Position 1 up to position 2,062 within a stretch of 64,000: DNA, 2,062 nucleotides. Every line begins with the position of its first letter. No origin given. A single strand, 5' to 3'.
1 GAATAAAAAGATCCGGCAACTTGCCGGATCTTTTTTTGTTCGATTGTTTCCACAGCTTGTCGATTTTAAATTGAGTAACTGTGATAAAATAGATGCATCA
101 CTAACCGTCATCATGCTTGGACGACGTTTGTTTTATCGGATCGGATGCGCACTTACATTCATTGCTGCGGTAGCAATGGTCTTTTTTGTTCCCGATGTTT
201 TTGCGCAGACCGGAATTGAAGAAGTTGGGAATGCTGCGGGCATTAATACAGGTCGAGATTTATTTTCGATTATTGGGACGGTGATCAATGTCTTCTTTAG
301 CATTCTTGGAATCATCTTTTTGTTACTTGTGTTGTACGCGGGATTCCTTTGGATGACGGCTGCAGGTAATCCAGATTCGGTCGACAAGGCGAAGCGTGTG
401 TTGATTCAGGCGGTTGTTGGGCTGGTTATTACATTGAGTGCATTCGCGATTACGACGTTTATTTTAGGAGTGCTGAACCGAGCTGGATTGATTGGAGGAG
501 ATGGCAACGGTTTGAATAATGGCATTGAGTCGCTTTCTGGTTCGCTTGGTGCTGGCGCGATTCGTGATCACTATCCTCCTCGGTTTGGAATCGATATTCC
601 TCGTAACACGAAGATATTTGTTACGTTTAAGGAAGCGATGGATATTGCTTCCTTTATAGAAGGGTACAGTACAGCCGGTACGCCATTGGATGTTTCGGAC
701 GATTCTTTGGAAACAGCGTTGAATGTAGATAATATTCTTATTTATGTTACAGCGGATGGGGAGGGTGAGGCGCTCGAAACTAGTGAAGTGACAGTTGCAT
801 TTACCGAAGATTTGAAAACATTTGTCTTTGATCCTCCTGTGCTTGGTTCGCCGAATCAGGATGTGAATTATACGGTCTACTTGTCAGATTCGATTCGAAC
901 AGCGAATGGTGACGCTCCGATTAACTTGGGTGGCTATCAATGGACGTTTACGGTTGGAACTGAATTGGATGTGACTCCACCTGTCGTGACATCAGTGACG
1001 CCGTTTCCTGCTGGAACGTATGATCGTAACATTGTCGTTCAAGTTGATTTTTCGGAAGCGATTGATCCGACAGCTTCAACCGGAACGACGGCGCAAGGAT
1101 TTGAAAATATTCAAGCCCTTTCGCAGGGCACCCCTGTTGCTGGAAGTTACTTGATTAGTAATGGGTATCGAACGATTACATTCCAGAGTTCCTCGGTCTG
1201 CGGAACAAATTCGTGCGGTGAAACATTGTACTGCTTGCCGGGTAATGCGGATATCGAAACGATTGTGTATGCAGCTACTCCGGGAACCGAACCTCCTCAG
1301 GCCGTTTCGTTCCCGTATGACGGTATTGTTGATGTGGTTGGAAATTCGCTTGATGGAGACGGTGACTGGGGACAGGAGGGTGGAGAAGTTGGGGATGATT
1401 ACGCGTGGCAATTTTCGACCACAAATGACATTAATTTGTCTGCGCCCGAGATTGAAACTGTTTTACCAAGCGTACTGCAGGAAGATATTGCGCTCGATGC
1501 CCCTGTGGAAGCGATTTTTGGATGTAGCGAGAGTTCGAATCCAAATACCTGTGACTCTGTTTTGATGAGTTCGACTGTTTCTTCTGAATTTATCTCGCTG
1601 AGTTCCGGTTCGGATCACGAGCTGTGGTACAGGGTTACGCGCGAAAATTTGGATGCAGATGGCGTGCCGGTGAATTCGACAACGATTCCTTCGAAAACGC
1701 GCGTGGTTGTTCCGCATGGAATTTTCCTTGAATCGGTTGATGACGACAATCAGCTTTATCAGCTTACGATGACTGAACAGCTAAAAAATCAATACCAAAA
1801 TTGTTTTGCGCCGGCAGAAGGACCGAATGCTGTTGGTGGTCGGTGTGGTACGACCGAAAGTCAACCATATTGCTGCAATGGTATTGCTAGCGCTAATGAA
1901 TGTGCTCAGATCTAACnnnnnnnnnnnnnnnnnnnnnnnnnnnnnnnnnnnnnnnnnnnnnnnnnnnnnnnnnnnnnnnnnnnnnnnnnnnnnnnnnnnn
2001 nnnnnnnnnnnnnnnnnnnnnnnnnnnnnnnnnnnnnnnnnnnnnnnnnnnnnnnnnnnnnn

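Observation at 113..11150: Tandem genes fusing a VirB2/TrbC-like pilin hairpin to large adhesin-type ectodomains (about 600 aa and about 3077 aa)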

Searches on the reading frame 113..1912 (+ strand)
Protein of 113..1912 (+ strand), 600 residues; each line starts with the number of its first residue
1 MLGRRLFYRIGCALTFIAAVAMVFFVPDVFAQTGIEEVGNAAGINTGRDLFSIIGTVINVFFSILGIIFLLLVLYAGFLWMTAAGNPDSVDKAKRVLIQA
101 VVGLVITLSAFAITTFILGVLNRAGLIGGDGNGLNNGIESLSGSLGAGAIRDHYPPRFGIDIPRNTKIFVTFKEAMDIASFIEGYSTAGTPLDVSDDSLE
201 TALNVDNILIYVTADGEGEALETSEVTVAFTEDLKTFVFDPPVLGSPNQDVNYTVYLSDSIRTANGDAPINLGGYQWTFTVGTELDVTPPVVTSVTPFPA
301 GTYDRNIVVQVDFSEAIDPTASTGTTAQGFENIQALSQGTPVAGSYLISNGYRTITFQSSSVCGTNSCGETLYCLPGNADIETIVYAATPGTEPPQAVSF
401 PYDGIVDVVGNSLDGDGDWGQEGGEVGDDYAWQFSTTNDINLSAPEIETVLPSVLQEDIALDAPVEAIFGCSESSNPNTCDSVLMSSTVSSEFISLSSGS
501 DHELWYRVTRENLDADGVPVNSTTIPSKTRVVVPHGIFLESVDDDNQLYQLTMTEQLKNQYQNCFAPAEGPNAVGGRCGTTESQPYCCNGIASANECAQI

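Call 7: search_protein_families(library=pfam, proteins=[window:113-1912:+], max_evalue=1)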
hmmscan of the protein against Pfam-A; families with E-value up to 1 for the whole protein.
window:113-1912:+ (600 aa): 2 families
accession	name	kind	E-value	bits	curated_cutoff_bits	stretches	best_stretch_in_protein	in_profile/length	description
PF13205.12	Big_5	-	7.3e-09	36.7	23.6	2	286-360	1-70/105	Bacterial Ig-like domain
PF18895.5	T4SS_pilin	-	1.1e-07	32.3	26.6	1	50-117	5-71/71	Type IV secretion system pilin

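Call 14: find_homologous_proteins(query=window:113-1912:+, max_evalue=0.001)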
Query window:113-1912:+ (600 aa): 631 proteins with E <= 0.001 among 8000 candidates; the best 120 are listed.
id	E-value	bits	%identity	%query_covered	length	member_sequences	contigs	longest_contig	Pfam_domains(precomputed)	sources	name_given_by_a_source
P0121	0.0e+0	1347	100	100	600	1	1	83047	PF13205.13,PF18895.6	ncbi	-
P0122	5.6e-249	846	65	95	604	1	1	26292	PF13205.13,PF18895.6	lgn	-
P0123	6.8e-244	829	64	94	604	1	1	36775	PF13205.13,PF18895.6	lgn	-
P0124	8.6e-242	822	62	99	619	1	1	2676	PF13205.13,PF18895.6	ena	-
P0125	3.4e-239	814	60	99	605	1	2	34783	PF13205.13,PF18895.6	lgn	-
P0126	1.9e-238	811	62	98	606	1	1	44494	PF13205.13,PF18895.6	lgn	-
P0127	2.6e-212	725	55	99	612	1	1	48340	PF13205.13,PF18895.6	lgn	-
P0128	6.2e-211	720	55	100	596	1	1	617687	PF13205.13,PF18895.6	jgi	jgi:hypothetical protein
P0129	3.1e-204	698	54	100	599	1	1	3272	PF13205.13,PF18895.6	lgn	-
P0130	2.7e-198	679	53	100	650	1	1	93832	PF13205.13,PF18895.6,PF04956.19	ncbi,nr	ncbi:MAG: Ig-like domain-containing protein [Candidatus Uhrbacteria bacterium]|nr:Ig-like domain-con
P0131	7.9e-192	657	53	97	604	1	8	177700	PF13205.13,PF18895.6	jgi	jgi:hypothetical protein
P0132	1.2e-191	657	51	100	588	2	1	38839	PF13205.13,PF18895.6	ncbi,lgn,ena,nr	ncbi:MAG: hypothetical protein O3B64_03270 [bacterium]|nr:hypothetical protein [bacterium]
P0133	3.4e-189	649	53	97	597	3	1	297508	PF13205.13,PF18895.6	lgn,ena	-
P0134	8.1e-189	647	52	100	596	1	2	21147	PF13205.13,PF18895.6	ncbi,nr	ncbi:hypothetical protein D6827_04035 [Candidatus Parcubacteria bacterium]|nr:MAG: hypothetical prot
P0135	5.1e-188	645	53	97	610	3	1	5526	PF13205.13,PF18895.6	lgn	-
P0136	1.0e-187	644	52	97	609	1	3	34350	PF13205.13,PF18895.6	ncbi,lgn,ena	-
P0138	9.5e-187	641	52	97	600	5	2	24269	PF13205.13,PF18895.6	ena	-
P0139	9.8e-187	640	51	99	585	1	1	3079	PF13205.13,PF18895.6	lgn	-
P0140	4.5e-185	635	51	100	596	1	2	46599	PF13205.13,PF18895.6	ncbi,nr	ncbi:Ig-like domain-containing protein [Patescibacteria group bacterium]|nr:Ig-like domain-containin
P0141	4.7e-185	635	51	100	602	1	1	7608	PF13205.13,PF18895.6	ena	-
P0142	8.4e-185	634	53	99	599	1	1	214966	PF13205.13,PF18895.6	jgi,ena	jgi:hypothetical protein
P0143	1.2e-184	634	51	99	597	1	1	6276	PF13205.13,PF18895.6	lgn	-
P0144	6.6e-184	631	52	97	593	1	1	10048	PF13205.13,PF18895.6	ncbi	-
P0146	4.6e-182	625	53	94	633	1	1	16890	PF13205.13,PF18895.6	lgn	-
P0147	4.7e-182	625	50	100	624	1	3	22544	PF13205.13,PF18895.6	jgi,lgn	-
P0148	2.5e-181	623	50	99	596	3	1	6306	PF13205.13,PF18895.6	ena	-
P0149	8.1e-181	621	51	97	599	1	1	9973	PF13205.13,PF18895.6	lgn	-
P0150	2.4e-180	619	51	99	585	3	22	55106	PF13205.13,PF18895.6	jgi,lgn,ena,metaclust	metaclust:\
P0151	4.5e-180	618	54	92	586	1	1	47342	PF13205.13,PF18895.6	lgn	-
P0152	5.2e-179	615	51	96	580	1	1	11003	PF13205.13,PF18895.6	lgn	-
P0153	5.7e-178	612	52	94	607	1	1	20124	PF13205.13,PF18895.6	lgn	-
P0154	2.8e-177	609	50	98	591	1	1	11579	PF13205.13,PF18895.6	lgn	-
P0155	6.6e-177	608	49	96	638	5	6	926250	PF13205.13,PF18895.6,PF04956.19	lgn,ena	-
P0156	6.6e-175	601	52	95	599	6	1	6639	PF13205.13,PF18895.6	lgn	-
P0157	1.9e-174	600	52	97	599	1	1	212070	PF13205.13,PF18895.6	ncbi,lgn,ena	-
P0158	4.3e-174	599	52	98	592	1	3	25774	PF13205.13,PF18895.6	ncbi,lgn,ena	-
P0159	8.2e-174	598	50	95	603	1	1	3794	PF13205.13,PF18895.6,PF04956.19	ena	-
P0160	1.1e-173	597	51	97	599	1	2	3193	PF13205.13,PF18895.6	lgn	-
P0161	1.6e-173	597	51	97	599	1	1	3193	PF13205.13,PF18895.6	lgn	-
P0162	4.6e-173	595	51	96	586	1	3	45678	PF13205.13,PF18895.6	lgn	-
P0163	8.8e-173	594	51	97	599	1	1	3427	PF13205.13,PF18895.6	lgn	-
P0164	9.1e-173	594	53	91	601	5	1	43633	PF13205.13,PF18895.6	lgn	-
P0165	1.0e-172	594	51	98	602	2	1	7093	PF13205.13,PF18895.6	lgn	-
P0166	1.0e-172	594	50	97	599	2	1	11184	PF13205.13,PF18895.6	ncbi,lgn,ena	-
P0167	1.4e-172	594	50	100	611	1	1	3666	PF13205.13,PF18895.6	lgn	-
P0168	3.2e-172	593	51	95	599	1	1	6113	PF13205.13,PF18895.6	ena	-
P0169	3.2e-172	593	49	99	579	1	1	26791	PF13205.13,PF18895.6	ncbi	-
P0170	3.8e-172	592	50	100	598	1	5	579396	PF13205.13,PF18895.6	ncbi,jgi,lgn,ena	-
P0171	4.5e-172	592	51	97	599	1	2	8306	PF13205.13,PF18895.6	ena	-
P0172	5.8e-172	592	51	97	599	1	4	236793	PF13205.13,PF18895.6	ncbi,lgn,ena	ncbi:MAG: pilin [Patescibacteria group bacterium]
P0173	9.2e-172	591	50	99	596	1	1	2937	PF13205.13,PF18895.6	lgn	-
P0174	9.8e-172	591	52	91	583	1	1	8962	PF13205.13,PF18895.6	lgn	-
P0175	1.1e-171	591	51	97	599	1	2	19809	PF13205.13,PF18895.6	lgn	-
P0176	1.7e-171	590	52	92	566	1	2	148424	PF13205.13,PF18895.6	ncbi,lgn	-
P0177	3.2e-171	589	52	91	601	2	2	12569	PF13205.13,PF18895.6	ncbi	-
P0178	4.1e-171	589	50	87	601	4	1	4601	PF13205.13,PF18895.6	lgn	-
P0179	9.8e-171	588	49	99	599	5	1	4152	PF13205.13,PF18895.6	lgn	-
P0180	2.1e-170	587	51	99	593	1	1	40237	PF13205.13,PF18895.6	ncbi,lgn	-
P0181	4.0e-170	586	50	97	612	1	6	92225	PF13205.13,PF18895.6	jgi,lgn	jgi:hypothetical protein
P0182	5.3e-170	585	51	97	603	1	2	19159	PF13205.13,PF18895.6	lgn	-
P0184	9.9e-170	584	50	97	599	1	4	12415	PF13205.13,PF18895.6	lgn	-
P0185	5.8e-169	582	51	92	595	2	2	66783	PF13205.13,PF18895.6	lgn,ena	-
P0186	6.5e-169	582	51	90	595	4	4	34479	PF13205.13,PF18895.6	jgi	jgi:hypothetical protein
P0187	9.5e-169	581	50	97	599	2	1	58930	PF13205.13,PF18895.6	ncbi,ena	-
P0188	1.1e-168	581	50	97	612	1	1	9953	PF13205.13,PF18895.6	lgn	-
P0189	1.5e-168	580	50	99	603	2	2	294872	PF13205.13,PF18895.6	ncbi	-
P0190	1.6e-168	580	51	95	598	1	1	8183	PF13205.13,PF18895.6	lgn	-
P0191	2.1e-168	580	49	92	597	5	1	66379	PF13205.13,PF18895.6,PF04956.19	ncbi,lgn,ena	-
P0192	3.5e-168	579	50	96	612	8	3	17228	PF13205.13,PF18895.6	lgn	-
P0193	4.5e-168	579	49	98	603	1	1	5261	PF13205.13,PF18895.6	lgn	-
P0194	6.8e-168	578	48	98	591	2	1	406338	PF13205.13,PF18895.6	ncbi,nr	ncbi:Ig-like domain-containing protein [Patescibacteria group bacterium]|nr:Ig-like domain-containin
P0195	8.5e-168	578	50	97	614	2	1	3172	PF13205.13,PF18895.6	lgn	-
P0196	1.2e-167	577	50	96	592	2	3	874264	PF13205.13,PF18895.6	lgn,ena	-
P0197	2.3e-167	577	50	99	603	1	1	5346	PF13205.13,PF18895.6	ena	-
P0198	3.7e-167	576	49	100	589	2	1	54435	PF13205.13,PF18895.6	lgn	-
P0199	3.7e-167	576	49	99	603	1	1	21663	PF13205.13,PF18895.6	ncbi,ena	-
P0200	7.3e-167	575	48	99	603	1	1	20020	PF13205.13,PF18895.6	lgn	-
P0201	9.5e-167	574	47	98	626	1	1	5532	PF13205.13,PF18895.6,PF04956.19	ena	-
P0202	2.2e-166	573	50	95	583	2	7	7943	PF13205.13,PF18895.6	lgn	-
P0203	3.4e-166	573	50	95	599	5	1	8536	PF13205.13,PF18895.6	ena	-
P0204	3.7e-166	573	50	95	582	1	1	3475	PF13205.13,PF18895.6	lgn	-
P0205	7.7e-166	571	50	92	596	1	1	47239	PF13205.13,PF18895.6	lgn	-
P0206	1.1e-165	571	49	99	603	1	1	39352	PF13205.13,PF18895.6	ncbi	-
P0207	1.3e-165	571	50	95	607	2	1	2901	PF13205.13,PF18895.6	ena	-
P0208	2.0e-165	570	49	100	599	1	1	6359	PF13205.13,PF18895.6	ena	-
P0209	2.8e-165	570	49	97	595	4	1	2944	PF13205.13,PF18895.6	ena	-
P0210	3.7e-165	569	47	98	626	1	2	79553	PF13205.13,PF18895.6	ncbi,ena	-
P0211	6.8e-165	568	49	97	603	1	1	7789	PF13205.13,PF18895.6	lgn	-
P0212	7.0e-165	568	50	100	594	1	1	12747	PF13205.13,PF18895.6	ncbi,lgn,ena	-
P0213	1.2e-164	568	49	95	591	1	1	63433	PF13205.13,PF18895.6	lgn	-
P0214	1.7e-164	567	50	95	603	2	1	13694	PF13205.13,PF18895.6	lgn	-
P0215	1.7e-164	567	48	99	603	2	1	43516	PF13205.13,PF18895.6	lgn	-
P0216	1.9e-164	567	48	100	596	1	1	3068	PF13205.13,PF18895.6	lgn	-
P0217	2.6e-164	566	49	99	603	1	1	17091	PF13205.13,PF18895.6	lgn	-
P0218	3.5e-164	566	49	99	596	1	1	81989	PF13205.13,PF18895.6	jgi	jgi:hypothetical protein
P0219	4.1e-164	566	49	99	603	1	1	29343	PF13205.13,PF18895.6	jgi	jgi:hypothetical protein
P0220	8.7e-164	565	48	100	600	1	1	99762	PF13205.13,PF18895.6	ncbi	-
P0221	8.9e-164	565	49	95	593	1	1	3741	PF13205.13,PF18895.6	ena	-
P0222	4.0e-163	562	48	99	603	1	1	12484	PF13205.13,PF18895.6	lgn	-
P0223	4.2e-163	562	49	99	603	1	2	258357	PF13205.13,PF18895.6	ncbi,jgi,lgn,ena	ncbi:MAG: Ig-like domain-containing protein [Patescibacteria group bacterium]|jgi:hypothetical prote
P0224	5.8e-163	562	47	98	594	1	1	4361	PF13205.13,PF18895.6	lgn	-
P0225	9.1e-163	561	50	99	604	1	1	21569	PF13205.13,PF18895.6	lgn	-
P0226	1.7e-162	560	52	92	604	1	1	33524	PF13205.13,PF18895.6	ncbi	-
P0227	1.9e-162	560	50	97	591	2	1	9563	PF13205.13,PF18895.6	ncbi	ncbi:MAG: Ig-like domain-containing protein [Patescibacteria group bacterium]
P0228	2.9e-162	560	48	99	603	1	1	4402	PF13205.13,PF18895.6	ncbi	-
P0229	2.9e-162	560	50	95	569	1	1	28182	PF13205.13,PF18895.6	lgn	-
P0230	4.8e-162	559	48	99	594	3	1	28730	PF13205.13,PF18895.6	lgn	-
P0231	8.8e-162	558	49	97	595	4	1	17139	PF13205.13,PF18895.6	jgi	-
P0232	1.1e-161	558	49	98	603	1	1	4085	PF13205.13,PF18895.6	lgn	-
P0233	1.2e-161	558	51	93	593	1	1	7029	PF13205.13,PF18895.6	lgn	-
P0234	1.4e-161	557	50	95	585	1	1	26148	PF13205.13,PF18895.6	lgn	-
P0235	1.7e-161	557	49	92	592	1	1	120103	PF13205.13,PF18895.6,PF04956.19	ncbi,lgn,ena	-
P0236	2.5e-161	557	49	96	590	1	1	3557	PF13205.13,PF18895.6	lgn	-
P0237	2.8e-161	556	49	97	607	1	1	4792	PF13205.13,PF18895.6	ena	-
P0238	2.8e-161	556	49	97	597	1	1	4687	PF13205.13,PF18895.6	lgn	-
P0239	6.6e-161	555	48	99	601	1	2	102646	PF13205.13,PF18895.6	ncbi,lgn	-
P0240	8.5e-161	555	50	87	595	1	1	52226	PF13205.13,PF18895.6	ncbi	-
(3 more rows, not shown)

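Call 21: find_encoding_contigs(protein=P0121, flank=10000, max_places=3)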
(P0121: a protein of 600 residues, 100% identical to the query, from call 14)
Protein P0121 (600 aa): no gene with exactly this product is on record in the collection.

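Call 22: find_encoding_contigs(protein=P0128, flank=10000, max_places=2)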
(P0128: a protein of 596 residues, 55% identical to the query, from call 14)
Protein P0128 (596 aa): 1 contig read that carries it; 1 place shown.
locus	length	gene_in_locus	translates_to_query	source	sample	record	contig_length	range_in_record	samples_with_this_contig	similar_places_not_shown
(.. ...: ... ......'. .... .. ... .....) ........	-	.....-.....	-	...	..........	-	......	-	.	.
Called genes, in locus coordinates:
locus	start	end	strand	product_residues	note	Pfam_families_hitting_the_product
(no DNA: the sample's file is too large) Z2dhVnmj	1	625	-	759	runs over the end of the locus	PF01751:Toprim, PF01131:Topoisom_bac, PF13368:Toprim_C_rpt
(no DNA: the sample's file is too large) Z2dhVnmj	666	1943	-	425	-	PF08245:Mur_ligase_M, PF27239:FOL3_C, PF02875:Mur_ligase_C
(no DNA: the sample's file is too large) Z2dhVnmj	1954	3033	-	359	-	PF02481:DNA_processg_A, PF17782:WHD_DprA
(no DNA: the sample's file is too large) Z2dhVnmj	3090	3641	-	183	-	PF01195:Pept_tRNA_hydro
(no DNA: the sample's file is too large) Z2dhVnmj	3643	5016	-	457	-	PF01926:MMR_HSR1, PF02421:FeoB_N, PF04548:AIG1, PF00009:GTP_EFTU (weak), PF01926:MMR_HSR1, PF02421:FeoB_N, PF00009:GTP_EFTU, PF14714:KH_dom-like, +7 more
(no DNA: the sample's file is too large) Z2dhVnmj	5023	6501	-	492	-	PF03816:LytR_cpsA_psr, PF13399:LytR_C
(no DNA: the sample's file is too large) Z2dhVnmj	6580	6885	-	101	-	-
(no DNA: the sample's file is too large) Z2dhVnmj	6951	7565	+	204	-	PF00717:Peptidase_S24 (weak), PF10502:Peptidase_S26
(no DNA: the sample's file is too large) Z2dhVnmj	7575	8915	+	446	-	PF13393:tRNA-synt_His, PF00587:tRNA-synt_2b, PF03129:HGTP_anticodon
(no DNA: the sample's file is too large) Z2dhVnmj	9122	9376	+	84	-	-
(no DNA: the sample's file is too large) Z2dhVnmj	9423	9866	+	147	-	PF09424:YqeY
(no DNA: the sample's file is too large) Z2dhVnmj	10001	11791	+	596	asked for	PF18895:T4SS_pilin (weak), PF13205:Big_5 (faint)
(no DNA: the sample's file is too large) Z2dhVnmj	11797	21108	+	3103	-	PF18895:T4SS_pilin, PF13205:Big_5 (faint), PF13948:DUF4215 (faint), PF01833:TIG (weak)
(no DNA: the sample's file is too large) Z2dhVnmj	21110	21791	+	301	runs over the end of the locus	PF18884:TSP3_bac (weak)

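Call 29: list_cluster_members(proteins=[P0121, P0241, P0130, P0282, P0172])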
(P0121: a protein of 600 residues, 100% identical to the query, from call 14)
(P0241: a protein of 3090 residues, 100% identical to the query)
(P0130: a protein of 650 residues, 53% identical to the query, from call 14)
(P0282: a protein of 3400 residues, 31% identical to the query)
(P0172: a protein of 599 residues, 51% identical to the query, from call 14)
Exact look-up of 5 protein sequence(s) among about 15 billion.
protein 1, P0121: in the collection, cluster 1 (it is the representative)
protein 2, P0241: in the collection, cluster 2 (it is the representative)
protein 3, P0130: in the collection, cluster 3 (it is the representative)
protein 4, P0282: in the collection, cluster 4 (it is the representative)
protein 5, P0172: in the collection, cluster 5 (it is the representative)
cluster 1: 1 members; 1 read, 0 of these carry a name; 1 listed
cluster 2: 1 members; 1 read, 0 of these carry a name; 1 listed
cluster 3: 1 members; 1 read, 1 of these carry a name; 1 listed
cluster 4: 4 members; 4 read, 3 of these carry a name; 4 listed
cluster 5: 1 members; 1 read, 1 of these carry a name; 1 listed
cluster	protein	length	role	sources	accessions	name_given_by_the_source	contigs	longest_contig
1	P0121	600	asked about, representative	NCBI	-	-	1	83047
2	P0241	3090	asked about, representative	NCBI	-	-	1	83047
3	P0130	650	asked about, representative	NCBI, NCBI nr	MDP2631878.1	MAG: Ig-like domain-containing protein [Candidatus Uhrbacteria bacterium] | Ig-like domain-containing protein [Candidatus Uhrbacteria bacterium]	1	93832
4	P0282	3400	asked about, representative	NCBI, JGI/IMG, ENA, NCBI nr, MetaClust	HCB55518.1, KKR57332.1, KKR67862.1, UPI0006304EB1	MAG: hypothetical protein UU08_C0007G0016 [Candidatus Uhrbacteria bacterium ... | MAG: hypothetical protein UT94_C0015G0016 [Candidatus Uhrbacteria bacterium ... | status=active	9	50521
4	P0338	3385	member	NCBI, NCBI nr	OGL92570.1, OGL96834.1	hypothetical protein A2239_04780 [Candidatus Uhrbacteria bacterium RIFOXYA2_FULL_40_9] | MAG: hypothetical protein A2239_04780 [Candidatus Uhrbacteria bacterium ...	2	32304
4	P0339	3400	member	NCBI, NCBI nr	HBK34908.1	TPA: hypothetical protein DDZ01_02845 [Candidatus Uhrbacteria bacterium] | hypothetical protein [Candidatus Uhrbacteria bacterium]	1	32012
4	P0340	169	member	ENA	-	-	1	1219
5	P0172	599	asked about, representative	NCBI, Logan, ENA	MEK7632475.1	MAG: pilin [Patescibacteria group bacterium]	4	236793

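Call 43: predict_structure(alignment_id=A1)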
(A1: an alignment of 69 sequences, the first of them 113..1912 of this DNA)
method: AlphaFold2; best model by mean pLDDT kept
length: 600 residues; sequences in the alignment: 69
mean_pLDDT: 86.9   pTM: 0.75
mean pLDDT of the five models: 86.9, 85.9, 84.7, 84.3, 84.0
residues with pLDDT >= 90: 365; 70-90: 159; 50-70: 40; < 50: 36
segments of 3 or more residues with pLDDT < 50: 1-4, 25-35, 43-46, 120-135
pLDDT, mean of each block of 10 residues (from residue 1): 62 73 49 48 53 72 85 90 84 88 83 65 40 54 94 97 98 97 94 90 98 97 97 97 97 98 96 96 97 96 98 98 96 97 98 98 94 98 98 90 96 95 93 98 90 81 92 86 96 90 92 95 94 92 82 92 79 68 76 74
secondary structure, 60 per line:
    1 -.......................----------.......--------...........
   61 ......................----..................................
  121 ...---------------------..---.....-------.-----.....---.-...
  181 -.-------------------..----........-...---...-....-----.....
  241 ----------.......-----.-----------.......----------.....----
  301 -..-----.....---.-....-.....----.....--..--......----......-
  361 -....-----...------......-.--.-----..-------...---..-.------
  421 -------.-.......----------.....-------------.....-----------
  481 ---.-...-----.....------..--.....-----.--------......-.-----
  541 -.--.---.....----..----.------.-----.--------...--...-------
elements in order: H2-24 H35-41 H50-82 H87-123 E150-154 E168-172 E208-212 E227-230 E236-240 E251-257 E275-281 E292-296 E309-313 H319-322 E333-337 E344-349 E354-359 E362-365 E371-373 E380-385 E405-407 E430-436 E447-451 E465-469 E494-498 E509-513 E528-533 E549-553 E586-588 E591-593
